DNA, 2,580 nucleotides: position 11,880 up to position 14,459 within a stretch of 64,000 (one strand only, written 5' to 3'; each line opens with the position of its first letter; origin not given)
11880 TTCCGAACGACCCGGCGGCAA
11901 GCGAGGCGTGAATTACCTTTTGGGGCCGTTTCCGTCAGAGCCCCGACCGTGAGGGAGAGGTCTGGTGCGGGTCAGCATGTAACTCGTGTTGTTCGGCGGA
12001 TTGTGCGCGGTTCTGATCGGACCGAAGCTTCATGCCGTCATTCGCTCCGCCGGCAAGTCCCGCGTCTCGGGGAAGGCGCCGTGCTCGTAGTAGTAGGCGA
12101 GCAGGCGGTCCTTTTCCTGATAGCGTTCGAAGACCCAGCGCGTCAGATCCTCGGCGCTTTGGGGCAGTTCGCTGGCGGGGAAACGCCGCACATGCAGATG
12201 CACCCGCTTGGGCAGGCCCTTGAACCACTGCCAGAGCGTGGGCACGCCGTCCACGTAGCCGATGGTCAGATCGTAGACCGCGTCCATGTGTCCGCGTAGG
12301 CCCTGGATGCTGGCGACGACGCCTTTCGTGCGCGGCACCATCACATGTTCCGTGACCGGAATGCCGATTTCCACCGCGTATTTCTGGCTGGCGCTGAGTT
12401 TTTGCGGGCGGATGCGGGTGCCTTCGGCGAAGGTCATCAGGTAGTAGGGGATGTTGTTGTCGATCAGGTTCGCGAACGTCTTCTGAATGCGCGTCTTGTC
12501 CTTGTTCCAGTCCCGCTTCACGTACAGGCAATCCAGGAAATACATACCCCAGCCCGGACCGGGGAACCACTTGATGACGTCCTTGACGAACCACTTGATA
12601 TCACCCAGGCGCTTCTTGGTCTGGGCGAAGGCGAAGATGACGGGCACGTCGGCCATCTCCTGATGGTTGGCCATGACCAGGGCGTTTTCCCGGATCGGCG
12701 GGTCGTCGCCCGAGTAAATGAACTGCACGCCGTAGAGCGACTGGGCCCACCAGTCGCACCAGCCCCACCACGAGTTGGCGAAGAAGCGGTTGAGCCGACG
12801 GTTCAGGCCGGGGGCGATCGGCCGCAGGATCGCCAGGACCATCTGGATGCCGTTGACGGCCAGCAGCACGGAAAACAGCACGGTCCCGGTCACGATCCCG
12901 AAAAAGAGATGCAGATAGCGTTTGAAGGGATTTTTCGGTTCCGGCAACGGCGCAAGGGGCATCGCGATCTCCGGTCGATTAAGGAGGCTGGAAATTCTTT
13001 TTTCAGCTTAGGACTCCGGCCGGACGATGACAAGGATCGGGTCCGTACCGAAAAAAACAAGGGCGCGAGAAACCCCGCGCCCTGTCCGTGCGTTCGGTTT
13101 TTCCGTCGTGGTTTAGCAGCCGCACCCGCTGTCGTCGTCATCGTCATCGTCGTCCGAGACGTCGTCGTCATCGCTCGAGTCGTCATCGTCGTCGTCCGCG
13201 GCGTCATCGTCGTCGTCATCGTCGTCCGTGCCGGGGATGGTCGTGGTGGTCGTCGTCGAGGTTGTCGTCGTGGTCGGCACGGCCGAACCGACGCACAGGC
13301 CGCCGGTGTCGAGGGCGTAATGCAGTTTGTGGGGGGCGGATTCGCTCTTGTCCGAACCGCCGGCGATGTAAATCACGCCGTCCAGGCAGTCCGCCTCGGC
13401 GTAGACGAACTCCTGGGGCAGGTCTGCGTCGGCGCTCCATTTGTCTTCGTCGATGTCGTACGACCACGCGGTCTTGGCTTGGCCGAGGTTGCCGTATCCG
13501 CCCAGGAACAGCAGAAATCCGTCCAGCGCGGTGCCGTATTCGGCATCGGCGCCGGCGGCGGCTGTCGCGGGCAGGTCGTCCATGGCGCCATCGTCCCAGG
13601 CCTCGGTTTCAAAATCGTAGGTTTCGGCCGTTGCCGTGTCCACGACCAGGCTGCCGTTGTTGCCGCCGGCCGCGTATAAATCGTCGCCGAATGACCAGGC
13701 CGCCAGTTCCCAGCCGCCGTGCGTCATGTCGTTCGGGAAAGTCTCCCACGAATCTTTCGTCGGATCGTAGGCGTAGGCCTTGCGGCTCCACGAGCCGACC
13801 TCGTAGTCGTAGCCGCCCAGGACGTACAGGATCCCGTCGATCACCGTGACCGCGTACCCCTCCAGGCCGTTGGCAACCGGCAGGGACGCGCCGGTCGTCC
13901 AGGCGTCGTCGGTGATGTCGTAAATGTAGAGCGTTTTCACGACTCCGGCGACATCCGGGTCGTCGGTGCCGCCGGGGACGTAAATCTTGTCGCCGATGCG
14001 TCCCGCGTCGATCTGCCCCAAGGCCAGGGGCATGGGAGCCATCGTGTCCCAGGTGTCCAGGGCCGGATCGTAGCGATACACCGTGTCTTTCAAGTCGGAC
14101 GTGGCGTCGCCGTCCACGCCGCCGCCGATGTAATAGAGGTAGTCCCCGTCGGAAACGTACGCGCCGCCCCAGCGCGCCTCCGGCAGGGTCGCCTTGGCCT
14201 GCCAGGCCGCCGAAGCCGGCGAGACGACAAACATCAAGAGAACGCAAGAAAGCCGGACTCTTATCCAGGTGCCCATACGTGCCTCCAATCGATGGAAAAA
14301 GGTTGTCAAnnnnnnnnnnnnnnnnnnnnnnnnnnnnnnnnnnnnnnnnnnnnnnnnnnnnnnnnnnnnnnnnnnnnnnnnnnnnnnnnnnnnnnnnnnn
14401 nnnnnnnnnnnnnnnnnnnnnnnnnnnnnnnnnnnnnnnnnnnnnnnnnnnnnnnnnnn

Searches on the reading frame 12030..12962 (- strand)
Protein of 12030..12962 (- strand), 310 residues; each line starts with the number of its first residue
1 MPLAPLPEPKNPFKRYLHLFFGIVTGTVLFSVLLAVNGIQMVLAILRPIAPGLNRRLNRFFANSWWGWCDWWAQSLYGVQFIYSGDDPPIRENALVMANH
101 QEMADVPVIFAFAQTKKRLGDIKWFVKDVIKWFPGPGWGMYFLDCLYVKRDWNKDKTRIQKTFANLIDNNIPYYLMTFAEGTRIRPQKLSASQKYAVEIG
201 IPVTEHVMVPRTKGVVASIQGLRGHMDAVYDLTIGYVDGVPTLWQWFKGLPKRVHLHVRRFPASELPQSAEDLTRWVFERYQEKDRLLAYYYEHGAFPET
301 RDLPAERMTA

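Call 83: search_protein_families(library=pfam, proteins=[window:12030-12962:-], max_evalue=0.01)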
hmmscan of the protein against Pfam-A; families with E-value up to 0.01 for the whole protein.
window:12030-12962:- (310 aa): 2 families
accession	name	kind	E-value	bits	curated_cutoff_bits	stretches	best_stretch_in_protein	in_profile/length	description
PF16076.10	Acyltransf_C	-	1e-18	67.4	26.5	1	247-301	3-57/74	Acyltransferase C-terminus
PF01553.26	Acyltransferase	-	3e-13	50.2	23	1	91-199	13-118/132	Acyltransferase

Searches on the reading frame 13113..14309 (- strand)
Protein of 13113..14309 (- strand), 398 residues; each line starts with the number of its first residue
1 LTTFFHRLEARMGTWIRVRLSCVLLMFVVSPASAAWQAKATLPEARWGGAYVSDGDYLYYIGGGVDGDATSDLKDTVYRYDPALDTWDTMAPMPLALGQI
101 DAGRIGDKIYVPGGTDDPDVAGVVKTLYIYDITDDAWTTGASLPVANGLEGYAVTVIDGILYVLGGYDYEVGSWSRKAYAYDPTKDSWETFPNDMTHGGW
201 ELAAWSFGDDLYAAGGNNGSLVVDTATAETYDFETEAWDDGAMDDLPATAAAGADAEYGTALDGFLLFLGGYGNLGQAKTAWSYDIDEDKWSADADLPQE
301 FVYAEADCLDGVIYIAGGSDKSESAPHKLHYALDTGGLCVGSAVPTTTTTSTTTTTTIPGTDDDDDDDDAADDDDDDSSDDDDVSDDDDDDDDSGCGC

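Call 83: search_protein_families(library=pfam, proteins=[window:13113-14309:-], max_evalue=0.01)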
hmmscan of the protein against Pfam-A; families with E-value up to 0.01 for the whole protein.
window:13113-14309:- (398 aa): 9 families
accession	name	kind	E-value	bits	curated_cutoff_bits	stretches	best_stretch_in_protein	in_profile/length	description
PF01344.31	Kelch_1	-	8.1e-35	118.4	20.1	4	151-193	4-44/46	Kelch motif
PF13964.12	Kelch_6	-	2.3e-29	100.8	25.3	3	45-94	1-47/50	Kelch motif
PF24681.1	Kelch_KLHDC2_KLHL20_DRC7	-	4.1e-28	98.6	50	3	104-318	6-221/221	KLHDC2/KLHL20/DRC7 Kelch-repeats domain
PF25210.1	Kelch_FKB95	-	4e-22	79.5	70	3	41-138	28-121/268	FKB95, Kelch-repeats domain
PF24981.1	Beta-prop_ATRN-LZTR1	-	3.9e-20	72.7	50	3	107-224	160-287/289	Attractin/LZTR1 beta-propeller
PF07646.21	Kelch_2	-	1.6e-15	56.6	21.3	1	152-190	5-43/48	Kelch motif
PF24996.1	NANM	-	2.8e-14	53.2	45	2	94-221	5-129/350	N-acetylneuraminate epimerase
PF13418.12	Kelch_4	-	1.5e-12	47.7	21.6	1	105-144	10-48/49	Galactose oxidase, central domain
PF13415.12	Kelch_3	-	9.7e-08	32.4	22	0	264-303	2-42/48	Galactose oxidase, central domain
